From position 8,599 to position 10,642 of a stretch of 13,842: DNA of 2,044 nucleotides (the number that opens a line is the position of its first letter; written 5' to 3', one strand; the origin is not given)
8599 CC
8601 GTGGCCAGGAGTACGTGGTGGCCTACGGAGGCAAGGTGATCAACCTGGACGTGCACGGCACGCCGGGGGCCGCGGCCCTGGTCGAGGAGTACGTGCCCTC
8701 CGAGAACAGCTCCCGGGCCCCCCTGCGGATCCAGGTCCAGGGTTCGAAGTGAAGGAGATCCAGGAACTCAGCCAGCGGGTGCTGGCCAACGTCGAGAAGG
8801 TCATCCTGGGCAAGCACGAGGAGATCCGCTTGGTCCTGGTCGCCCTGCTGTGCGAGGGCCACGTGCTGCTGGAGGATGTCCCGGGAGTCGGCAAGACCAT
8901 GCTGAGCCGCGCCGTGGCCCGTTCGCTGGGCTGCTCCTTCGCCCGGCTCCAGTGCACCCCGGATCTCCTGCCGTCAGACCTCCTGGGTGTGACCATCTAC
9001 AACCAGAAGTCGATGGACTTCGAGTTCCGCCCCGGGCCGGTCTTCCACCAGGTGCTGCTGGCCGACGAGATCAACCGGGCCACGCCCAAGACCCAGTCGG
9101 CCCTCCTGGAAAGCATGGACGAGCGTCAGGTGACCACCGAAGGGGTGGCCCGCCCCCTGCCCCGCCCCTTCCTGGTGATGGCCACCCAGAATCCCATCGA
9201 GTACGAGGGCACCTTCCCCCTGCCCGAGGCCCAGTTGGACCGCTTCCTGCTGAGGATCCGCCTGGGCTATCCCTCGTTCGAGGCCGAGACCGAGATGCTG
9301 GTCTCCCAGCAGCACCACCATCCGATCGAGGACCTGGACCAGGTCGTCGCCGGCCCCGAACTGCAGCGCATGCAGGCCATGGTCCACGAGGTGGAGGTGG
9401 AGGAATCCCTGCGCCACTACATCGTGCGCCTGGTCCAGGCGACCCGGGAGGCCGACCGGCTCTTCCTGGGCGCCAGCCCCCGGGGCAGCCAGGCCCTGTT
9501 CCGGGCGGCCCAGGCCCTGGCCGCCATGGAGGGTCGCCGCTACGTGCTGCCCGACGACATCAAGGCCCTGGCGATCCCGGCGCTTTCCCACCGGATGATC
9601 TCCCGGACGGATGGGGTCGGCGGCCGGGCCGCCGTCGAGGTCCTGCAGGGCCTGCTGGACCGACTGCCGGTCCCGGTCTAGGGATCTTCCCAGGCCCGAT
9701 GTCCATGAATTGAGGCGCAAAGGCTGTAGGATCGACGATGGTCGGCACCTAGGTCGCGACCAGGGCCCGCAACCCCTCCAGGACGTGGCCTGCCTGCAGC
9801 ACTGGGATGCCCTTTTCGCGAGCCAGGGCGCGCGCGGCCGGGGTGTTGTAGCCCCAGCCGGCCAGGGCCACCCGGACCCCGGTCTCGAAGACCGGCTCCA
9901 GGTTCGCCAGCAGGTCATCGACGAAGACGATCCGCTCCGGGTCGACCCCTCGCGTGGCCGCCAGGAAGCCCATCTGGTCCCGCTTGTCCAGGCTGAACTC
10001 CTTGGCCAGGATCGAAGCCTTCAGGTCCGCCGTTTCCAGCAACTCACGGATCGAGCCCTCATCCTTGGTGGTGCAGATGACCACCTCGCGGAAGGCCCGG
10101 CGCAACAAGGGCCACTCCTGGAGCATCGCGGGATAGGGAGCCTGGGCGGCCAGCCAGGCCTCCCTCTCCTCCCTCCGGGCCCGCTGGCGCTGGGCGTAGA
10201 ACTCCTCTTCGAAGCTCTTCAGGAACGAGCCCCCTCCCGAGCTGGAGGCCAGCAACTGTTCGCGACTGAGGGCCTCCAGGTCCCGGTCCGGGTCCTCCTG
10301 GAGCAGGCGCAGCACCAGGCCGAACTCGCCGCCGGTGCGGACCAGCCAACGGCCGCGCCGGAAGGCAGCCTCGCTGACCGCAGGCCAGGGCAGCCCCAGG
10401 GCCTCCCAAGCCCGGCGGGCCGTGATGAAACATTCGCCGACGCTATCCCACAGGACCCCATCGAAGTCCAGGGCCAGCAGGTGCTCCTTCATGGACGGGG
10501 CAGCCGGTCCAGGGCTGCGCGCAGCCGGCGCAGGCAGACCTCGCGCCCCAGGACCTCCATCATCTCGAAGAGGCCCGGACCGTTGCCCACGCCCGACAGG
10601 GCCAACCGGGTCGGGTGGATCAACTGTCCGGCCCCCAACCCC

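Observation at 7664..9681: Calcineurin-like metallophosphoesterase translationally coupled to a MoxR AAA+ ATPase, with no VWA/DUF58 partner nearby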

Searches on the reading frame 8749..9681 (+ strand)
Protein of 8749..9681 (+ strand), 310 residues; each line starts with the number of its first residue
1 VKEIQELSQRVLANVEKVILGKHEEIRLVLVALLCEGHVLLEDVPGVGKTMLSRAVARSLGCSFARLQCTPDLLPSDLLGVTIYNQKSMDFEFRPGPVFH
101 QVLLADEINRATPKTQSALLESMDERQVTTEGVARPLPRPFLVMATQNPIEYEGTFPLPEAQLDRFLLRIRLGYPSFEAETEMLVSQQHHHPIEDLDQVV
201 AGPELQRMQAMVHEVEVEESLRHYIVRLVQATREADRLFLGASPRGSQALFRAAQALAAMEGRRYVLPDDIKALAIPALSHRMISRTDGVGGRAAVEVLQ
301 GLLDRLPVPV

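Call 5: search_protein_families(library=pfam, proteins=[window:8749-9681:+], max_evalue=0.01)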
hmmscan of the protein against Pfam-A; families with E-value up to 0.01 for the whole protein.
window:8749-9681:+ (310 aa): 9 families
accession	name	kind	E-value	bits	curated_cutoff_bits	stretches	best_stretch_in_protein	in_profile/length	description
PF07726.17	AAA_3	-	4.2e-63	211.5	27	1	38-168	1-131/131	ATPase family associated with various cellular activities (AAA)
PF17863.7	AAA_lid_2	-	7.1e-22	77.4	22.7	1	230-284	1-55/74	AAA lid domain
PF07728.20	AAA_5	-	3.6e-14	53.4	22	1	38-166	1-139/139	AAA domain (dynein-related subfamily)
PF00004.35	AAA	-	2.2e-08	35.1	21.2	1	41-166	3-123/131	ATPase family associated with various cellular activities (AAA)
PF20030.5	bpMoxR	-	2.8e-07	30.3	27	1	9-178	5-172/205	MoxR domain in the MoxR-vWA-beta-propeller ternary systems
PF05496.18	RuvB_N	-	0.00022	21.5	27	1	37-128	34-113/159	Holliday junction DNA helicase RuvB P-loop domain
PF01078.27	Mg_chelatase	-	0.002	18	20.3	0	19-57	5-43/207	Magnesium chelatase, subunit ChlI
PF00158.32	Sigma54_activat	-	0.0023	18.1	20.2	0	37-147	23-142/168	Sigma-54 interaction domain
PF07724.20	AAA_2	-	0.0046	17.5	27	0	37-131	4-107/166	AAA domain (Cdc48 subfamily)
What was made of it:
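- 8749..9681 (+): Gene for a 310-aa MoxR AAA+ ATPase (AAA_3 / MRP type). Walker A GVGKT is at nt 8884-8898. Walker B DE is at 9064-9069. Sensor-1 ATQN, the arginine-finger region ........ and sensor-2 GASPRG are all present. Pfam AAA_3 at 211 bits plus AAA_lid_2 (call 5).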

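Call 6: search_protein_families(library=ncbifam, proteins=[window:8749-9681:+], max_evalue=0.01)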
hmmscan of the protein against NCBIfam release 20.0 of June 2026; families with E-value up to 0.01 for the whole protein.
window:8749-9681:+ (310 aa): 14 families
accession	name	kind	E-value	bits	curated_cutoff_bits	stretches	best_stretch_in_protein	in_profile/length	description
TIGR02031.1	BchD-ChlD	equivalog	3.3e-12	45.9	499.55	1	101-282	93-270/608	magnesium chelatase ATPase subunit D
NF010054.0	PRK13531.1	equivalog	6.1e-11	42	681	1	102-271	110-277/498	ATPase RavA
NF047784.1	MadB_ATPase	equivalog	8.8e-10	38.2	475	2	27-71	24-68/298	MadB family AAA-type ATPase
TIGR02442.1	Cob-chelat-sub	hypoth_equivalog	1.6e-09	36.8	779.45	1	101-286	129-313/641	putative cobaltochelatase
TIGR02640.1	gas_vesic_GvpN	equivalog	4.2e-08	33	266.8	1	103-188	109-198/262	gas vesicle protein GvpN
TIGR02030.1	BchI-ChlI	equivalog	8.2e-08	31.8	466.95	1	104-283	136-314/337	magnesium chelatase ATPase subunit I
NF042959.1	IteA_antiphage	equivalog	5.1e-05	22.6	510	1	7-93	96-179/367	anti-phage ATPase IteA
TIGR00635.1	ruvB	equivalog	0.0001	21.5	299.05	1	37-128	31-110/305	Holliday junction branch migration DNA helicase RuvB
TIGR00764.1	lon_rel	equivalog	0.0001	21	516.6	1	19-60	20-61/608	ATP-dependent protease LonB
NF000868.0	PRK00080.1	equivalog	0.00029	19.9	282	1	37-128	52-131/330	Holliday junction branch migration DNA helicase RuvB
NF009943.0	PRK13406.1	equivalog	0.0011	17.6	571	1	105-283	99-255/585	magnesium chelatase subunit D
NF001679.0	PRK00440.1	equivalog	0.0012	18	303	1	38-125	41-129/322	replication factor C small subunit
NF003069.1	PRK03992.1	subfamily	0.0016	17.6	500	1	38-68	167-197/379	proteasome-activating nucleotidase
TIGR02639.1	ClpA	equivalog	0.0037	15.5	993.15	0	40-67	491-518/734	ATP-dependent Clp protease ATP-binding subunit ClpA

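Call 7: search_protein_families(library=padloc, proteins=[window:8749-9681:+], max_evalue=0.01)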
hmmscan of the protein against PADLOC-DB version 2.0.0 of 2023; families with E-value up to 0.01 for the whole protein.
window:8749-9681:+ (310 aa): 4 families
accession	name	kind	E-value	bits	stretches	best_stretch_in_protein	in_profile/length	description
PDLC02196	IetA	-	2.5e-05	21.9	1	7-93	93-176/374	-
PDLC02195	IetA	-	0.0014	16.1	0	10-107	111-203/395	-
PDLC04232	IetA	-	0.0015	16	1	7-66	87-146/330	-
PDLC00915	TRIP13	-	0.0074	13.7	0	36-68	63-100/302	TRIP13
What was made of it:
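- The MoxR gives a weak match to the bpMoxR profile (30 bits) and to IetA/IteA profiles (E about 2.5e-5 to 5e-5) (calls 5, 6 and 7). The MoxR hits are generic AAA matches, far weaker than AAA_3 at 211 bits (calls 5 and 7).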

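Call 16: search_solved_structures(query=window:8749-9681:+, max_evalue=0.00001)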
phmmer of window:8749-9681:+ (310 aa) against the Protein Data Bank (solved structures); distinct sequences matched with E-value up to 0.00001: 10.
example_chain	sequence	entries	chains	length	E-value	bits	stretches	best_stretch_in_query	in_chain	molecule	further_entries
2r44_A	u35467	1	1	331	6.3e-70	238.8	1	10-297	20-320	Uncharacterized protein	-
6or5_A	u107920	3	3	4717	1.3e-13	54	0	29-168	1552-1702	Midasin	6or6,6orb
6q7l_V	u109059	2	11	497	2.7e-11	46.4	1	8-273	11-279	ATPase RavA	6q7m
6q7l_U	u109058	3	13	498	2.7e-11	46.4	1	8-273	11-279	ATPase RavA | RavA | RavA + Mg-ADP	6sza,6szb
3nbx_X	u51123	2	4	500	2.8e-11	46.4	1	8-273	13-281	ATPase ravA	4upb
6i27_A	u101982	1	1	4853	4.9e-11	45.5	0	31-168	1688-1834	Midasin,Midasin,Midasin,Midasin,Midasin,Midasin,Midasin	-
6i26_A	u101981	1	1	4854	4.9e-11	45.5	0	31-168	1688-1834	Midasin,Midasin,Midasin,Midasin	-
6hyp_A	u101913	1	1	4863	4.9e-11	45.5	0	31-168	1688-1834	Midasin,Midasin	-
5jcs_s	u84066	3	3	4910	5.1e-11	45.5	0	31-168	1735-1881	Midasin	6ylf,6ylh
5vc7_A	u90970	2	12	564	5.3e-06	29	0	36-129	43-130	VCP-like ATPase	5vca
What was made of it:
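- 8749..9681 (+): PDB 2R44 at E 6e-70 (call 16).
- On MoxR AAA+ ATPase, MRP subfamily (Pfam AAA_3 + AAA_lid_2): PDB 2R44 at E 6.3e-70 over residues 10-297 (call 16).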

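Call 31: find_homologous_proteins(query=window:8749-9681:+)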
Query window:8749-9681:+ (310 aa): 8000 proteins with E <= 0.001 among 8000 candidates; the best 120 are listed.
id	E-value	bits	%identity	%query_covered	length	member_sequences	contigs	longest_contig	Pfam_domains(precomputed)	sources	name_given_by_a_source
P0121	5.0e-197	671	100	100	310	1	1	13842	PF20030.6,PF07726.18,PF00004.36,PF17863.8,PF07728.21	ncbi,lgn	-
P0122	6.1e-191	651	97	100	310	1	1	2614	PF20030.6,PF07726.18,PF00004.36,PF17863.8,PF07728.21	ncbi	-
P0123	9.0e-191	650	97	100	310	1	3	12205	PF20030.6,PF07726.18,PF00004.36,PF17863.8,PF07728.21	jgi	-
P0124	8.8e-186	634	95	100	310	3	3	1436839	PF20030.6,PF07726.18,PF00004.36,PF17863.8,PF07728.21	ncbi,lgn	-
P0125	1.5e-171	587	87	100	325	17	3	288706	PF20030.6,PF07726.18,PF00004.36,PF17863.8,PF07728.21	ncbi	-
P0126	7.9e-170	581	85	100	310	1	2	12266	PF20030.6,PF07726.18,PF00004.36,PF17863.8,PF07728.21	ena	-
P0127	7.5e-161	552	79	100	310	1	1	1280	PF20030.6,PF07726.18,PF00004.36,PF17863.8,PF07728.21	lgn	-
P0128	8.7e-161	552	80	100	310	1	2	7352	PF20030.6,PF07726.18,PF00004.36,PF17863.8,PF07728.21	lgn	-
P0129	1.2e-160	551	81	100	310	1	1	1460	PF20030.6,PF07726.18,PF00004.36,PF17863.8,PF07728.21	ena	-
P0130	3.6e-146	504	73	100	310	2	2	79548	PF20030.6,PF07726.18,PF00004.36,PF17863.8,PF07728.21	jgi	jgi:MoxR-like ATPase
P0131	1.3e-145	502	73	100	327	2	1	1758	PF20030.6,PF00158.33,PF07724.21,PF07726.18,PF00004.36,PF17863.8,PF07728.21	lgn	-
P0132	2.9e-144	498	72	100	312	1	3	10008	PF20030.6,PF07726.18,PF00004.36,PF17863.8,PF07728.21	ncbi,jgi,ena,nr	ncbi:MAG: MoxR family ATPase [Armatimonadetes bacterium]|nr:MoxR family ATPase [Armatimonadota bacte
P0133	4.4e-143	494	73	100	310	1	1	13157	PF20030.6,PF07726.18,PF00004.36,PF17863.8,PF07728.21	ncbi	ncbi:MAG: AAA family ATPase [Candidatus Xenobia bacterium]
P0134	6.2e-143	493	72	100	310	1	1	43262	PF20030.6,PF00158.33,PF07726.18,PF00004.36,PF17863.8,PF07728.21,PF01078.28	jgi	-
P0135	2.4e-142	491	72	100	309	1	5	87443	PF20030.6,PF07726.18,PF00004.36,PF17863.8,PF05496.19,PF07728.21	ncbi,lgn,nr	ncbi:MoxR family ATPase [bacterium CPR1]|nr:MoxR family ATPase [bacterium CPR1]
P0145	2.1e-139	482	69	99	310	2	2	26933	PF20030.6,PF07726.18,PF00004.36,PF17863.8,PF07728.21,PF01078.28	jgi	-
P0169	1.6e-130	453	65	100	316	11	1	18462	PF20030.6,PF00158.33,PF07726.18,PF00004.36,PF17863.8,PF05496.19,PF07728.21,PF01078.28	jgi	-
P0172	3.3e-128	445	65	100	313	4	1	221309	PF20030.6,PF07726.18,PF00004.36,PF17863.8,PF07728.21,PF01078.28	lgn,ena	-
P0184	5.5e-125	434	65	100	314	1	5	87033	PF20030.6,PF07726.18,PF00004.36,PF17863.8,PF07728.21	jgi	jgi:MoxR-like ATPase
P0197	1.7e-123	429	63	100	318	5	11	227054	PF20030.6,PF07726.18,PF00493.30,PF00004.36,PF17863.8,PF05496.19,PF07728.21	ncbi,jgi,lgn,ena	-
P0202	4.8e-123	428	63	100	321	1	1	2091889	PF20030.6,PF07726.18,PF00493.30,PF00004.36,PF17863.8,PF05496.19,PF07728.21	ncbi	-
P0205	7.5e-123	427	64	98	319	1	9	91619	PF20030.6,PF07726.18,PF00004.36,PF17863.8,PF07728.21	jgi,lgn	jgi:MoxR-like ATPase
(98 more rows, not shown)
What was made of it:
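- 8749..9681 (+): The homolog table includes the identical public protein P0121 (call 31).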

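Call 32: find_encoding_contigs(protein=P0205, flank=6000, max_places=1)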
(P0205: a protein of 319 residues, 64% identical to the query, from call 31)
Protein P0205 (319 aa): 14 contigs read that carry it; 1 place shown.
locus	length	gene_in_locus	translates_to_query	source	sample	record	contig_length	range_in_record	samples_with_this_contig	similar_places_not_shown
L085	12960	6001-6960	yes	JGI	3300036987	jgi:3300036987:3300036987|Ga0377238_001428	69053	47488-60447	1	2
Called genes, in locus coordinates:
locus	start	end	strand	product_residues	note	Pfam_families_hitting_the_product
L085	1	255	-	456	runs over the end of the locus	PF12390:Se-cys_synth_N, PF03841:SelA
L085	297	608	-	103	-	PF01035:DNA_binding_1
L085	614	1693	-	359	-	PF00814:TsaD, PF22521:HypF_C_2 (weak)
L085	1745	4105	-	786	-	-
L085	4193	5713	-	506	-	PF00117:GATase, PF07722:Peptidase_C26, PF02540:NAD_synthase (weak), PF00958:GMP_synt_C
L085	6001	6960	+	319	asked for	PF20030:bpMoxR, PF07726:AAA_3, PF07728:AAA_5, PF00004:AAA (weak), PF17863:AAA_lid_2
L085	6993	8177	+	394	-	PF01882:DUF58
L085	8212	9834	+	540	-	PF13559:DUF4129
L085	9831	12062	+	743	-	PF05496:RuvB_N, PF00004:AAA, PF07728:AAA_5 (weak), PF13173:AAA_14 (weak), PF16193:AAA_assoc_2, PF12002:MgsA_C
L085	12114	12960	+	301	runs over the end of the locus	PF04389:Peptidase_M28, PF01546:Peptidase_M20 (weak)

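Call 33: find_encoding_contigs(protein=P0202, flank=6000, max_places=1)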
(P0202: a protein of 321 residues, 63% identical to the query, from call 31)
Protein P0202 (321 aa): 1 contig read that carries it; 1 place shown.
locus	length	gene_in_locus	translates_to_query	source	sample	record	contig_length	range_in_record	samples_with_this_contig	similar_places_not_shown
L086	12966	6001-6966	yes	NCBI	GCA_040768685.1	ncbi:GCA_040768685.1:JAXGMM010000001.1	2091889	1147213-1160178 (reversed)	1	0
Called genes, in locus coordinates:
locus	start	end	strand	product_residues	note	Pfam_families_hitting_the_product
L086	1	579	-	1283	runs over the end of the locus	PF04563:RNA_pol_Rpb2_1, PF04561:RNA_pol_Rpb2_2, PF04565:RNA_pol_Rpb2_3, PF10385:RNA_pol_Rpb2_45, PF00562:RNA_pol_Rpb2_6, PF04560:RNA_pol_Rpb2_7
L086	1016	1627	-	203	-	PF13189:Cytidylate_kin2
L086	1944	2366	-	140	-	-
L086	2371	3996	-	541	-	-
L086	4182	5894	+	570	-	PF02518:HATPase_c, PF13589:HATPase_c_3, PF01119:DNA_mis_repair, PF08676:MutL_C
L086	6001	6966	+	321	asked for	PF05496:RuvB_N (faint), PF20030:bpMoxR, PF00493:MCM (faint), PF00004:AAA, PF07726:AAA_3, PF07728:AAA_5, PF17863:AAA_lid_2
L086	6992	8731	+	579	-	PF02310:B12-binding, PF04055:Radical_SAM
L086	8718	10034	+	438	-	PF01882:DUF58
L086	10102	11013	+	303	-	PF00795:CN_hydrolase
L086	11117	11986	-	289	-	PF12849:PBP_like_2, PF13531:SBP_bac_11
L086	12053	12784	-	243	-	PF02463:SMC_N (faint), PF00005:ABC_tran, PF13401:AAA_22 (faint), PF13304:AAA_21 (weak)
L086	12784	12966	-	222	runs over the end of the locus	-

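Call 34: find_encoding_contigs(protein=P0172, flank=6000, max_places=1)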
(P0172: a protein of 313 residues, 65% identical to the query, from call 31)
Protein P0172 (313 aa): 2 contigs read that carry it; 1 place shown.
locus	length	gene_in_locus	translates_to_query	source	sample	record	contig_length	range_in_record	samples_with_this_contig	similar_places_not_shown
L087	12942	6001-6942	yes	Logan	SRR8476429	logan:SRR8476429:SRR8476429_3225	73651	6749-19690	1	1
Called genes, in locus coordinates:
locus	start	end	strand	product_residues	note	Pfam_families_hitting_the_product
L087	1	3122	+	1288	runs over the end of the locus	PF07719:TPR_2 (faint), PF13428:TPR_14 (faint), PF13432:TPR_16 (faint), PF14559:TPR_19 (weak), PF00990:GGDEF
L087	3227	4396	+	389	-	PF03453:MoeA_N, PF00994:MoCF_biosynth, PF03454:MoeA_C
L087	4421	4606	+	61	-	PF02416:TatA_B_E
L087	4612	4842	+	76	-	PF02416:TatA_B_E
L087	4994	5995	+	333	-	PF00149:Metallophos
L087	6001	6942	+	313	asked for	PF20030:bpMoxR, PF01078:Mg_chelatase (faint), PF00004:AAA, PF07726:AAA_3, PF07728:AAA_5, PF17863:AAA_lid_2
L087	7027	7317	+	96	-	PF04456:DUF503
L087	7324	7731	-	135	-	PF07963:N_methyl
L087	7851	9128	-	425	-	PF13646:HEAT_2 (weak), PF13513:HEAT_EZ (faint)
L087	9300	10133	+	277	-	-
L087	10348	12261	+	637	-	PF00009:GTP_EFTU, PF01926:MMR_HSR1 (weak), PF03144:GTP_EFTU_D2, PF25461:Beta-barrel_SelB, PF09107:WHD_3rd_SelB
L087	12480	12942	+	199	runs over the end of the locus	PF06835:LptC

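Call 61: find_encoding_contigs(protein=P0197, flank=5000, max_places=1)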
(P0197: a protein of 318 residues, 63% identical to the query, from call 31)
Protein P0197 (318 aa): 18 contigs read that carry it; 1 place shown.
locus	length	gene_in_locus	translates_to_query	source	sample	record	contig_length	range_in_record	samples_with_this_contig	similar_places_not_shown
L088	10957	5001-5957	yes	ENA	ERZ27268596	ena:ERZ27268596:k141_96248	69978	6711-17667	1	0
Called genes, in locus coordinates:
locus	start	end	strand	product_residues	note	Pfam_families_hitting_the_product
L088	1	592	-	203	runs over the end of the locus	PF13189:Cytidylate_kin2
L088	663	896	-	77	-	PF09723:Zn_ribbon_8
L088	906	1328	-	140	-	-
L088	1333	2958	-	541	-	-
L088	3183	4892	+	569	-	PF02518:HATPase_c, PF13589:HATPase_c_3, PF01119:DNA_mis_repair, PF08676:MutL_C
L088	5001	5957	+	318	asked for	PF00493:MCM (weak), PF05496:RuvB_N (faint), PF20030:bpMoxR, PF00004:AAA, PF07726:AAA_3, PF07728:AAA_5, PF17863:AAA_lid_2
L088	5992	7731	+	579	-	PF02310:B12-binding, PF04055:Radical_SAM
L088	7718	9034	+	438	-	PF01882:DUF58 (weak)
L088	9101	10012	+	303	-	PF00795:CN_hydrolase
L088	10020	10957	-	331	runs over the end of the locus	PF01022:HTH_5, PF12840:HTH_20, PF12727:PBP_like, PF03466:LysR_substrate (faint), PF12974:Phosphonate-bd (faint)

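Call 62: find_encoding_contigs(protein=P0184, flank=5000, max_places=1)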
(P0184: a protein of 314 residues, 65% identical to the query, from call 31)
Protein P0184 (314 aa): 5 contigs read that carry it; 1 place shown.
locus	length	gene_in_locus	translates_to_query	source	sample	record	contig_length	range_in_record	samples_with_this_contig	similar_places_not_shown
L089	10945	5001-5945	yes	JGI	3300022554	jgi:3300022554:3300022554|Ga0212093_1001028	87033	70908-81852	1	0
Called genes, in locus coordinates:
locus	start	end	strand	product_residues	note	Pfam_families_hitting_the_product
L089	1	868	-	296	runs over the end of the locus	PF02457:DAC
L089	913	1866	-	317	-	PF02729:OTCace_N, PF00185:OTCace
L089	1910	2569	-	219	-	PF01966:HD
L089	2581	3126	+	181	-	-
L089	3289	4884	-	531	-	PF00389:2-Hacid_dh, PF02826:2-Hacid_dh_C, PF19304:PGDH_inter, PF01842:ACT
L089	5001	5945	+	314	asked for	PF20030:bpMoxR, PF00004:AAA (weak), PF07726:AAA_3, PF07728:AAA_5, PF17863:AAA_lid_2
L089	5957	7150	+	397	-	PF01882:DUF58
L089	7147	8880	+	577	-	PF13559:DUF4129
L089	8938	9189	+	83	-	-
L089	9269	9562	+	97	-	-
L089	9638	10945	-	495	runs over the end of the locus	PF00171:Aldedh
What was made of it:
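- Closest known: MRP-type MoxR-DUF58. Same: These contain the closest MoxR sequences (63-66% identity; calls 31, 32 and 62).
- The sister MoxRs here belong to the same MoxR-DUF58-DUF4129/transglutaminase operon type (calls 32 and 62). This MoxR is 63-66% identical to MoxRs that have DUF58 downstream (four of four checked; calls 31, 32, 33, 61 and 62).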

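Call 65: find_encoding_contigs(protein=P0169, flank=5000, max_places=1)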
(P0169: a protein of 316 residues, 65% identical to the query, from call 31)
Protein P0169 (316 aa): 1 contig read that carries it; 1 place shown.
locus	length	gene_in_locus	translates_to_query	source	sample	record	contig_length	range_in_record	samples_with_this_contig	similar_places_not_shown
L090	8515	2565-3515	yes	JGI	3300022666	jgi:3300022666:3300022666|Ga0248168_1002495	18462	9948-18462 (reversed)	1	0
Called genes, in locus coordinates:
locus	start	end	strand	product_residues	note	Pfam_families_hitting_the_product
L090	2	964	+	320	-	PF03453:MoeA_N, PF00994:MoCF_biosynth, PF03454:MoeA_C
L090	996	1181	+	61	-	PF02416:TatA_B_E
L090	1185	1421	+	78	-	PF02416:TatA_B_E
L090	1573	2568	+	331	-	PF00149:Metallophos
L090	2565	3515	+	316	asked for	PF20030:bpMoxR, PF01078:Mg_chelatase (faint), PF00158:Sigma54_activat (faint), PF05496:RuvB_N (faint), PF00004:AAA, PF07726:AAA_3, PF07728:AAA_5, PF17863:AAA_lid_2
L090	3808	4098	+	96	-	PF04456:DUF503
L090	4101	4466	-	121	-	-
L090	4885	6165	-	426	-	PF13646:HEAT_2 (faint), PF02985:HEAT (faint)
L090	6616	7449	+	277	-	-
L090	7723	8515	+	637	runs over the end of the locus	PF00009:GTP_EFTU, PF03144:GTP_EFTU_D2, PF25461:Beta-barrel_SelB, PF09107:WHD_3rd_SelB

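Call 66: find_encoding_contigs(protein=P0145, flank=5000, max_places=1)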
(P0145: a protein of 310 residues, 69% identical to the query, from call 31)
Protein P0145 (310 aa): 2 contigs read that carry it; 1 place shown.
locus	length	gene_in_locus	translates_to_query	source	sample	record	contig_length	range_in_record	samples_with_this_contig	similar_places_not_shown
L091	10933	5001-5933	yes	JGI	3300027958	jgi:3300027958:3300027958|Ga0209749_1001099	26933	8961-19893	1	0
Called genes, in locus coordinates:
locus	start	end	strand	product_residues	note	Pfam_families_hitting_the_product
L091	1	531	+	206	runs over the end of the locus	PF00583:Acetyltransf_1, PF13302:Acetyltransf_3 (weak), PF13508:Acetyltransf_7, PF13673:Acetyltransf_10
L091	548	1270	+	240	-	-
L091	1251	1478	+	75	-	PF12797:Fer4_2 (faint), PF12837:Fer4_6 (faint), PF13237:Fer4_10 (faint), PF14697:Fer4_21 (faint), PF00037:Fer4 (weak), PF12838:Fer4_7, PF13187:Fer4_9 (weak), PF00037:Fer4 (weak), +8 more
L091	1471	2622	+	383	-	PF01855:POR_N, PF17147:PFOR_II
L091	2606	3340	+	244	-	PF02775:TPP_enzyme_C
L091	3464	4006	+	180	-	PF01558:POR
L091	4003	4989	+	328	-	PF00149:Metallophos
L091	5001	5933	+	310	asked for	PF20030:bpMoxR (weak), PF01078:Mg_chelatase (faint), PF00004:AAA, PF07726:AAA_3, PF07728:AAA_5, PF17863:AAA_lid_2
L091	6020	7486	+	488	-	PF00749:tRNA-synt_1c, PF19269:Anticodon_2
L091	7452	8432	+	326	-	PF01545:Cation_efflux, PF16916:ZT_dimer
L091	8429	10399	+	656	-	PF01368:DHH, PF02272:DHHA1, PF17768:RecJ_OB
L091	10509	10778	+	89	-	PF02604:PhdYeFM_antitox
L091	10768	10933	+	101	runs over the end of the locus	PF05016:ParE_toxin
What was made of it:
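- Adjacency from the MoxR side: three of three clade members checked have the phosphatase directly upstream (calls 34, 65 and 66).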

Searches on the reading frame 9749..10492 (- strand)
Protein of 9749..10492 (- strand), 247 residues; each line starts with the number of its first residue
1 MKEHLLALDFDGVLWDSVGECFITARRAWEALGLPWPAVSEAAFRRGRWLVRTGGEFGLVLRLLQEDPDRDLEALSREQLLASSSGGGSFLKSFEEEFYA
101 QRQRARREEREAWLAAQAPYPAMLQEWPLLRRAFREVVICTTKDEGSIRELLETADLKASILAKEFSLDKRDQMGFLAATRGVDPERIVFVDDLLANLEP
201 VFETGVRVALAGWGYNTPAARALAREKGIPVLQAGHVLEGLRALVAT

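Call 5: search_protein_families(library=pfam, proteins=[window:9749-10492:-], max_evalue=0.01)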
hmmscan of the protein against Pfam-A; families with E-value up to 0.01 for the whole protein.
window:9749-10492:- (247 aa): 2 families
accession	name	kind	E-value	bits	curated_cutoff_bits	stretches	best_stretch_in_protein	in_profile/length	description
PF00702.32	Hydrolase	-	0.00015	22.6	26.4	1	5-196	3-182/191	haloacid dehalogenase-like hydrolase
PF02817.22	E3_binding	-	0.0021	18.7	23.7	0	217-229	4-16/36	e3 binding domain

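Call 6: search_protein_families(library=ncbifam, proteins=[window:9749-10492:-], max_evalue=0.01)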
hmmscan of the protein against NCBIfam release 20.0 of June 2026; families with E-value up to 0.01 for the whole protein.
window:9749-10492:- (247 aa): 3 families
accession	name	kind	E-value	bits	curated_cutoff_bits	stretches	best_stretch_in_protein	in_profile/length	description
TIGR01509.1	HAD-SF-IA-v3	subfamily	0.00011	22.5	29.4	1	119-204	66-147/154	HAD-IA family hydrolase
TIGR01449.2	PGP_bact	equivalog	0.00021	20.9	180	1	7-225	2-198/213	phosphoglycolate phosphatase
NF009695.0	PRK13222.1-2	equivalog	0.0014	18.2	225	0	4-217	7-199/226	phosphoglycolate phosphatase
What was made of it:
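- Checked: The next gene, 9749-10492 (-), is convergent and only weakly HAD-like: PF00702 E 1.5e-4, below the cut-off (calls 5 and 6).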

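Call 7: search_protein_families(library=padloc, proteins=[window:9749-10492:-], max_evalue=0.01)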
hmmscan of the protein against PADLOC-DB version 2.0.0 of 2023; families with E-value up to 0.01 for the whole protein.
window:9749-10492:- (247 aa): 0 families
